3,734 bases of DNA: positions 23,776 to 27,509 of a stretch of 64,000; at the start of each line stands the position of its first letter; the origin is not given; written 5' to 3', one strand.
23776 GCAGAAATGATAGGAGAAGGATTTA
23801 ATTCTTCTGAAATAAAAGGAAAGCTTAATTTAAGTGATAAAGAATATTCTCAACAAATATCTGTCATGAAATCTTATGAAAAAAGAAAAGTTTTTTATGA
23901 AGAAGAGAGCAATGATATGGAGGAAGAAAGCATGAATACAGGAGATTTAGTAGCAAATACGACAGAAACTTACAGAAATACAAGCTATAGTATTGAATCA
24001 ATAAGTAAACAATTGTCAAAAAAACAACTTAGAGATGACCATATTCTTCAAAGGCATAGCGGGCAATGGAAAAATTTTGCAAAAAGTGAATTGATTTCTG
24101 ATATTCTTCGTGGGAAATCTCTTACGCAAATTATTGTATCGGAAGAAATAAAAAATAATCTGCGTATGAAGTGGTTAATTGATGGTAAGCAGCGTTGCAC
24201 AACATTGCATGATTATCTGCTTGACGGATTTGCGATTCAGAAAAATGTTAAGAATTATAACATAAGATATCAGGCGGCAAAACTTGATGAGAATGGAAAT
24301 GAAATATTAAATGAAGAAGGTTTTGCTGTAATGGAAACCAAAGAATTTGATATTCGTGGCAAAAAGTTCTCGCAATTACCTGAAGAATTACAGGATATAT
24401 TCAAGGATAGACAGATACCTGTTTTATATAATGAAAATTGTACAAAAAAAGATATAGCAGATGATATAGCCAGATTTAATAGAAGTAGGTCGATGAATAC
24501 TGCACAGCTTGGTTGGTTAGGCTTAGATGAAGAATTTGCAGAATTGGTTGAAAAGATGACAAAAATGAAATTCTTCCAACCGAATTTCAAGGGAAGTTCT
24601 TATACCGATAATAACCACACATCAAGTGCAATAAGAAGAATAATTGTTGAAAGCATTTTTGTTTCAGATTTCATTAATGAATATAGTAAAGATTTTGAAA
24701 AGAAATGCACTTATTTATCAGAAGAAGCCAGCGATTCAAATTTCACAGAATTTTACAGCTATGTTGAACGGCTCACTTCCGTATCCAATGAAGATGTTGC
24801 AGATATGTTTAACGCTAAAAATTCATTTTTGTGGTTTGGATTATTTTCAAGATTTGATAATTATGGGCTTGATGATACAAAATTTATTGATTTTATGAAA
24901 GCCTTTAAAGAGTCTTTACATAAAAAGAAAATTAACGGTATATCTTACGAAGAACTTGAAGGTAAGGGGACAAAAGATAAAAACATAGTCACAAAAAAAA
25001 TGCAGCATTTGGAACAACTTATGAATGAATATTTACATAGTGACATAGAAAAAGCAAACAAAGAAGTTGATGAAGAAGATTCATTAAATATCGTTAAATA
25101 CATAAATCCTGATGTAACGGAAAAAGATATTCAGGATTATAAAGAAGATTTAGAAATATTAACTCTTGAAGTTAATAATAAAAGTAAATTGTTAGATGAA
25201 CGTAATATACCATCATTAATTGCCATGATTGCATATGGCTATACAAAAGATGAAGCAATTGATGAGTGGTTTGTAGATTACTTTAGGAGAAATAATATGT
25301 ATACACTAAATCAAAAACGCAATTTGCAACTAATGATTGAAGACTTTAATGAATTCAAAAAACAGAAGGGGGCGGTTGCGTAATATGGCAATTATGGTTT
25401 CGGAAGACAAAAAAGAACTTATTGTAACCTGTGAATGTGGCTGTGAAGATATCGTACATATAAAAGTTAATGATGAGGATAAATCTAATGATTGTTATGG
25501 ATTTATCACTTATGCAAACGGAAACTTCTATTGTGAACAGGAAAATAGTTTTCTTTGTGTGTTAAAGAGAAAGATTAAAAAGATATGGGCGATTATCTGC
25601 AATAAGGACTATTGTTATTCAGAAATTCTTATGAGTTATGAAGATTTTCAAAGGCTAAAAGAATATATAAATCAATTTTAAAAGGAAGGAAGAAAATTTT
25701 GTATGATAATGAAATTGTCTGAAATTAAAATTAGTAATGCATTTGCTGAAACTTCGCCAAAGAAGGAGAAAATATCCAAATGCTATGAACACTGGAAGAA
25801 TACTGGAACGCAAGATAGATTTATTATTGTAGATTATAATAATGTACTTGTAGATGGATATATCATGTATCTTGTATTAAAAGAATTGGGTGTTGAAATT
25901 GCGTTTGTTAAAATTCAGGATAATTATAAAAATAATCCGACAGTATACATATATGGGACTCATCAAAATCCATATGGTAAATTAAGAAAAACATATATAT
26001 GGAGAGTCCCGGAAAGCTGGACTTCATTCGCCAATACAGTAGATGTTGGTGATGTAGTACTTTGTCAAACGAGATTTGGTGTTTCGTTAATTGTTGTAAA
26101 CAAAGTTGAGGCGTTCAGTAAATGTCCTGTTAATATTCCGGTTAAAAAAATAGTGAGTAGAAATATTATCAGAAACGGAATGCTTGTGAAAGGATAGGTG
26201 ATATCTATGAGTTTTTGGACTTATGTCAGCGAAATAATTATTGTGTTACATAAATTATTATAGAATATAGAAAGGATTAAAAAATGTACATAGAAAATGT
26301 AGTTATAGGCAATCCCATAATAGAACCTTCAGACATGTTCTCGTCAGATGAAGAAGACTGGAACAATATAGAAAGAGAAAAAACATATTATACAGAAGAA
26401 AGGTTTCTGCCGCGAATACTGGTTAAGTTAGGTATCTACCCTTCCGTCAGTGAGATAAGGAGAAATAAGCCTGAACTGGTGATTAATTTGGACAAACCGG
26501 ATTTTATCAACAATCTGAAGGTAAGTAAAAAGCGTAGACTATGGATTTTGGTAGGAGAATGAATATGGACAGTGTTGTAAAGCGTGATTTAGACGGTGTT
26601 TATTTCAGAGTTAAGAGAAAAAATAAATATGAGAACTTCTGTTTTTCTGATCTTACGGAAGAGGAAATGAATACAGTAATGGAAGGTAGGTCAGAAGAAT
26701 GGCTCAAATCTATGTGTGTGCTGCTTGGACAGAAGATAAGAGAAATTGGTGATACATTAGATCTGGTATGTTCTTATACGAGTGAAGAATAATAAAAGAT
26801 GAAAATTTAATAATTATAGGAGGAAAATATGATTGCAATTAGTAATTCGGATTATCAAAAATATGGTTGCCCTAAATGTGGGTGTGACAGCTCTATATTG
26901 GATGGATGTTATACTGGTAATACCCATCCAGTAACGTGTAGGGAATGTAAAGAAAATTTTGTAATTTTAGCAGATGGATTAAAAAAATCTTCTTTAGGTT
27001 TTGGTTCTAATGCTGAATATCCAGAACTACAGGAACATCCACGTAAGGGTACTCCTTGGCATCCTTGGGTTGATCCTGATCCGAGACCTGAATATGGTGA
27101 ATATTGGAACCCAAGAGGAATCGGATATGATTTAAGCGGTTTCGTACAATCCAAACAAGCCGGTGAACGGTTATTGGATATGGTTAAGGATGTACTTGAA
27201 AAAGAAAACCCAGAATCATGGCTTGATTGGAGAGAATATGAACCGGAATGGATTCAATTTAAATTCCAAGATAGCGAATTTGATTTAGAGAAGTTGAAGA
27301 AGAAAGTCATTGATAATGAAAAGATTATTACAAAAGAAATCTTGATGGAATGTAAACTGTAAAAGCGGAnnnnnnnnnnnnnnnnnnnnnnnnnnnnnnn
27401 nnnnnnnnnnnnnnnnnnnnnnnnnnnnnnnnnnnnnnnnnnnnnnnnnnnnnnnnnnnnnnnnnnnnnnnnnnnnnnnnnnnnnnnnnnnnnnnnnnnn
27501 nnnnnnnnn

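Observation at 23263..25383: Apparent fusion of a sigma-70-family (region 2 + region 4) module to a DUF262 ParB/Srx-fold domain in one 706-aa ORF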

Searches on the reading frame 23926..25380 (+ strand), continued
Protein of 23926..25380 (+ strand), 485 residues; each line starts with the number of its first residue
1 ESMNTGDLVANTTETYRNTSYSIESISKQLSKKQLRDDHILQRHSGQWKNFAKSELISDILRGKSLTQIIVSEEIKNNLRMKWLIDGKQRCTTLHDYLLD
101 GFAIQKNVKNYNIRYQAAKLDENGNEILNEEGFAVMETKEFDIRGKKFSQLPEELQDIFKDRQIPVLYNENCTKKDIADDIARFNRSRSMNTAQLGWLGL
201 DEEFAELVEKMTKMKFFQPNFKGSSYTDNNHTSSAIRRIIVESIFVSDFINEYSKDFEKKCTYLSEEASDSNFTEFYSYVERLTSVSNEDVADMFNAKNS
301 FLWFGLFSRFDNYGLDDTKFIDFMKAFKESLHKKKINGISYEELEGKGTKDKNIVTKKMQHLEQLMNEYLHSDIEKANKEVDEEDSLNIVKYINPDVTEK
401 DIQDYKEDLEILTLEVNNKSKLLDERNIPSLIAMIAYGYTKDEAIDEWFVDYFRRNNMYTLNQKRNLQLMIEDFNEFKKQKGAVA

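Call 79: search_protein_families(library=ncbifam, proteins=[P0172, P0147, L007:4306-4977:+, L005:3652-4218:+, P0160], max_evalue=0.01)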
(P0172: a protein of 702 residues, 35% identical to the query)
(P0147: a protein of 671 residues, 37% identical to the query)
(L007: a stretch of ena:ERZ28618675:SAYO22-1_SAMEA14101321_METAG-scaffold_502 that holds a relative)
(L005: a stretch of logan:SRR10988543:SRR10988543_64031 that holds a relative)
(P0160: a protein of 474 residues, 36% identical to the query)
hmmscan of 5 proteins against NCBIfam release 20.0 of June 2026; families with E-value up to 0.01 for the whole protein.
P0172 (702 aa): 33 families (the best 25 are shown)
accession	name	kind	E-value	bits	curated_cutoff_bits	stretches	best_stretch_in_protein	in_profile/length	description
TIGR02937.1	sigma70-ECF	superfamily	2.5e-13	50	42.9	1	50-205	26-156/165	sigma-70 family RNA polymerase sigma factor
TIGR02479.1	FliA_WhiG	subfamily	1.9e-08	34.4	189.6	1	45-87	19-61/224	FliA/WhiG family RNA polymerase sigma factor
TIGR02394.1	rpoS_proteo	equivalog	5.9e-07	29.3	378.7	1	53-88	74-109/285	RNA polymerase sigma factor RpoS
NF004471.0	PRK05803.1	subfamily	1.6e-06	27.5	252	1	41-87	66-112/235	RNA polymerase sporulation sigma factor SigK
NF004935.0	PRK06288.1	equivalog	1.8e-06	27.8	343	1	48-87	59-98/270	RNA polymerase sigma factor WhiG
TIGR02846.1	spore_sigmaK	equivalog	2.6e-06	27.2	298.65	1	41-88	64-111/227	RNA polymerase sporulation sigma factor SigK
NF004207.0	PRK05657.1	equivalog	5.1e-06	26.1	394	1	54-88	118-152/329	RNA polymerase sigma factor RpoS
NF005413.0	PRK06986.1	subfamily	1.5e-05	24.9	201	1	51-86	42-77/241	RNA polymerase sigma factor FliA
TIGR02997.1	Sig70-cyanoRpoD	subfamily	1.5e-05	24.4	384.5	1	51-86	100-135/298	RNA polymerase sigma factor, RpoD/SigA family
NF005644.0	PRK07408.1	subfamily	2.3e-05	24.2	261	1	47-98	50-101/258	RNA polymerase sigma factor SigF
TIGR02980.1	SigBFG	subfamily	2.7e-05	24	234.35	1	47-98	25-76/227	SigB/SigF/SigG family RNA polymerase sigma factor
NF005809.0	PRK07670.1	equivalog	2.9e-05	23.7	326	1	46-86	46-87/255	FliA/WhiG family RNA polymerase sigma factor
TIGR02393.1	RpoD_Cterm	equivalog_domain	6.1e-05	22.7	354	1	51-89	26-64/238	RNA polymerase sigma factor RpoD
NF006071.0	PRK08215.1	equivalog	0.00011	21.9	372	1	41-110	53-122/258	RNA polymerase sporulation sigma factor SigG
NF004615.0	PRK05949.1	subfamily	0.00012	21.1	530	1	47-87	113-153/327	RNA polymerase sigma factor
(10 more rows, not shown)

P0147 (671 aa): 11 families
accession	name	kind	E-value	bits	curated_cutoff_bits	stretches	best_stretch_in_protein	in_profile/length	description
TIGR02937.1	sigma70-ECF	superfamily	1.8e-09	37.4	42.9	1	25-179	14-154/165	sigma-70 family RNA polymerase sigma factor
TIGR02479.1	FliA_WhiG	subfamily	1.1e-05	25.3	189.6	1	36-95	22-81/224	FliA/WhiG family RNA polymerase sigma factor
NF005644.0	PRK07408.1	subfamily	0.00023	20.9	261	1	39-89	54-104/258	RNA polymerase sigma factor SigF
NF006176.0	PRK08311.2-4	equivalog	0.00028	20.3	260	1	38-87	52-101/249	RNA polymerase sigma factor SigI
NF005413.0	PRK06986.1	subfamily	0.00048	20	201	1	18-95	23-98/241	RNA polymerase sigma factor FliA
TIGR02980.1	SigBFG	subfamily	0.0008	19.2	234.35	1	39-86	29-76/227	SigB/SigF/SigG family RNA polymerase sigma factor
TIGR02895.1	spore_sigI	equivalog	0.002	17.9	185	1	39-97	38-96/219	RNA polymerase sigma-I factor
NF006147.0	PRK08295.1-4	equivalog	0.0027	17.3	212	0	38-90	47-99/201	RNA polymerase factor sigma-70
NF006174.0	PRK08311.2-2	equivalog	0.0034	16.6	319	1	39-91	58-110/252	RNA polymerase sigma factor SigI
NF006071.0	PRK08215.1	equivalog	0.0042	16.7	372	0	40-97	64-121/258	RNA polymerase sporulation sigma factor SigG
NF006175.0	PRK08311.2-3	subfamily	0.0086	15.6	244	0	40-97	49-106/244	RNA polymerase sigma factor SigI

L007:4306-4977:+ (224 aa): 16 families
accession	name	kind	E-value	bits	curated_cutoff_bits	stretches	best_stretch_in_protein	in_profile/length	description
TIGR02937.1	sigma70-ECF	superfamily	2.4e-08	33.8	42.9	1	32-205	14-148/165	sigma-70 family RNA polymerase sigma factor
TIGR02393.1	RpoD_Cterm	equivalog_domain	1.6e-06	27.9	354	1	105-185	107-186/238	RNA polymerase sigma factor RpoD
TIGR02479.1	FliA_WhiG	subfamily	3.7e-06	26.9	189.6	1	45-102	21-78/224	FliA/WhiG family RNA polymerase sigma factor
NF005413.0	PRK06986.1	subfamily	4e-06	26.8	201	1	27-107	21-100/241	RNA polymerase sigma factor FliA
NF006176.0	PRK08311.2-4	equivalog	4.8e-06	26.1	260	1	26-100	33-104/249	RNA polymerase sigma factor SigI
NF004207.0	PRK05657.1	equivalog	6.8e-06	25.7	394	1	129-184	220-274/329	RNA polymerase sigma factor RpoS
TIGR02980.1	SigBFG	subfamily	8.5e-05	22.3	234.35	0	48-99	28-86/227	SigB/SigF/SigG family RNA polymerase sigma factor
TIGR02394.1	rpoS_proteo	equivalog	0.00015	21.4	378.7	0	129-185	177-232/285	RNA polymerase sigma factor RpoS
NF004471.0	PRK05803.1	subfamily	0.00038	19.8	252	0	46-99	73-126/235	RNA polymerase sporulation sigma factor SigK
TIGR02997.1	Sig70-cyanoRpoD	subfamily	0.00041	19.7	384.5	1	113-200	189-273/298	RNA polymerase sigma factor, RpoD/SigA family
NF004566.0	PRK05901.2-4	equivalog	0.00058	19.2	531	0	25-93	198-266/448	RNA polymerase sigma factor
TIGR02846.1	spore_sigmaK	equivalog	0.00077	19.1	298.65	0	127-185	125-184/227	RNA polymerase sporulation sigma factor SigK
NF006175.0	PRK08311.2-3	subfamily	0.0017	17.9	244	1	52-118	51-119/244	RNA polymerase sigma factor SigI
TIGR02895.1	spore_sigI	equivalog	0.0033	17.2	185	1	60-113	49-102/219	RNA polymerase sigma-I factor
NF005644.0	PRK07408.1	subfamily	0.0036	17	261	0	48-95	53-100/258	RNA polymerase sigma factor SigF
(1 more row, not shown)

L005:3652-4218:+ (189 aa): 8 families
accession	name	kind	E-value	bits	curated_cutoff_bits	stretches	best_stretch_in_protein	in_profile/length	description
TIGR02937.1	sigma70-ECF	superfamily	2.3e-06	27.3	42.9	1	29-166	25-148/165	sigma-70 family RNA polymerase sigma factor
NF006147.0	PRK08295.1-4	equivalog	0.00031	20.4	212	1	33-163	47-180/201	RNA polymerase factor sigma-70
TIGR01763.1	MalateDH_bact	equivalog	0.00031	20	351.85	1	40-128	24-111/305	malate dehydrogenase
TIGR02997.1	Sig70-cyanoRpoD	subfamily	0.00095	18.5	384.5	1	80-148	195-261/298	RNA polymerase sigma factor, RpoD/SigA family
NF006176.0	PRK08311.2-4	equivalog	0.0011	18.4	260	1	32-184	50-195/249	RNA polymerase sigma factor SigI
NF006148.0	PRK08295.1-5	equivalog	0.0021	17.4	208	1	52-166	79-194/218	RNA polymerase sporulation sigma factor SigH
NF011940.0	PRK15411.1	equivalog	0.0028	17.5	162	1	116-177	118-178/207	transcriptional regulator RcsA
NF001242.0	PRK00216.1-3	equivalog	0.0099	15.3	351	0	27-139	15-121/258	bifunctional demethylmenaquinone methyltransferase/2-methoxy-6-polyprenyl-1,4-benzoquinol methylase UbiE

P0160 (474 aa): 0 families

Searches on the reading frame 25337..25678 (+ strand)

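Call 3: search_protein_families(library=pfam, proteins=[window:25337-25678:+], max_evalue=1)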
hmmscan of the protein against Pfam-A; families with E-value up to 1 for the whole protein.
window:25337-25678:+ (114 aa): 2 families
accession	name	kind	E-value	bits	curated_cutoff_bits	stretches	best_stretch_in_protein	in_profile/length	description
PF20137.4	DUF6527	-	0.012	15.9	23.6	1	28-49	3-24/63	Family of unknown function (DUF6527)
PF00076.28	RRM_1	-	0.16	12.3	20.7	1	36-61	22-48/70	RNA recognition motif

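Call 4: search_protein_families(library=phrogs, proteins=[window:25337-25678:+], max_evalue=0.1)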
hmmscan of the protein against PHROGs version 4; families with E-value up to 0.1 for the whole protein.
window:25337-25678:+ (114 aa): 1 family
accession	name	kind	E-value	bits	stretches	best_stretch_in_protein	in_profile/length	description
phrog_19170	-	unknown function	0.057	14.6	1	33-78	10-57/65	-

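Call 78: search_protein_families(library=padloc, proteins=[window:25337-25678:+], max_evalue=0.01)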
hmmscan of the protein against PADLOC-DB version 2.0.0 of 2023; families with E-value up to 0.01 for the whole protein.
window:25337-25678:+ (114 aa): 0 families

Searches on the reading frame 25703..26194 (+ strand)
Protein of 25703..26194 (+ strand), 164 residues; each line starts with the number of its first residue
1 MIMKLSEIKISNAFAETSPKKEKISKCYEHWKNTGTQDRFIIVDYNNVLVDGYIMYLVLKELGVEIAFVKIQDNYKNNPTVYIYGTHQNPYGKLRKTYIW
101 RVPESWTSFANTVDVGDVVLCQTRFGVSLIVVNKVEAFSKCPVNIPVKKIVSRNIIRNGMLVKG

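Call 3: search_protein_families(library=pfam, proteins=[window:25703-26194:+], max_evalue=1)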
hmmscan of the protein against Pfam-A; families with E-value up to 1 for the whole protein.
window:25703-26194:+ (164 aa): 1 family
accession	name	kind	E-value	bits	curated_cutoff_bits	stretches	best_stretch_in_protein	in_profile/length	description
PF19157.5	DUF5839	-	0.00013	22.3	23.7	1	94-135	23-62/83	Family of unknown function (DUF5839)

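Call 4: search_protein_families(library=phrogs, proteins=[window:25703-26194:+], max_evalue=0.1)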
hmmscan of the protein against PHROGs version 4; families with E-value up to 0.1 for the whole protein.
window:25703-26194:+ (164 aa): 2 families
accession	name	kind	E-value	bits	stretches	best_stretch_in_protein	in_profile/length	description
phrog_36163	-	unknown function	2.9e-05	24.9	1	3-67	127-192/197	-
phrog_27360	-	unknown function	0.00029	21.2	1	3-70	9-81/312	-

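Call 58: search_protein_families(library=pfam, proteins=[window:25703-26194:+], max_evalue=0.1)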
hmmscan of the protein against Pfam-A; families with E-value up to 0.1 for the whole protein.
window:25703-26194:+ (164 aa): 1 family
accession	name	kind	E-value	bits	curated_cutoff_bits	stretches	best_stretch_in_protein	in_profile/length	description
PF19157.5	DUF5839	-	0.00013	22.3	23.7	1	94-135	23-62/83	Family of unknown function (DUF5839)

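Call 78: search_protein_families(library=padloc, proteins=[window:25703-26194:+], max_evalue=0.01)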
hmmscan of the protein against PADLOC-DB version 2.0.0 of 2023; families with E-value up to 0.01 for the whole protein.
window:25703-26194:+ (164 aa): 1 family
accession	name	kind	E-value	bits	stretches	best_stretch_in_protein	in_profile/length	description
PDLC04286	PDC-M02A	-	0.0083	14.2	0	16-97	5-82/167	-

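Call 89: search_solved_structures(query=window:25703-26194:+, max_evalue=5)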
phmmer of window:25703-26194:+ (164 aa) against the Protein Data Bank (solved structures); distinct sequences matched with E-value up to 5: 0.

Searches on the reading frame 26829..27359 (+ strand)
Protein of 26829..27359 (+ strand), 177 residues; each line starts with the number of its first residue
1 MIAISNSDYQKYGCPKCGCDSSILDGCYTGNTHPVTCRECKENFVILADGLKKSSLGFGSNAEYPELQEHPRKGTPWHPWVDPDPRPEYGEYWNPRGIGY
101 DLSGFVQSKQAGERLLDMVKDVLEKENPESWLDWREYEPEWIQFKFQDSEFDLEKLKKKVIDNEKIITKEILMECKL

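Call 78: search_protein_families(library=padloc, proteins=[window:26829-27359:+], max_evalue=0.01)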
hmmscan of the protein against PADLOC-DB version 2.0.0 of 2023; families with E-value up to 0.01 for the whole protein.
window:26829-27359:+ (177 aa): 1 family
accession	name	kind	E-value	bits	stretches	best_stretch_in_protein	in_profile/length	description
PDLC04970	PDC-S26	-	0.0008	16.7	1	113-169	305-362/373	-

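Call 83: search_protein_families(library=pfam, proteins=[window:26829-27359:+], max_evalue=0.001)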
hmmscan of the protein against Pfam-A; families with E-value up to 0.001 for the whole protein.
window:26829-27359:+ (177 aa): 0 families
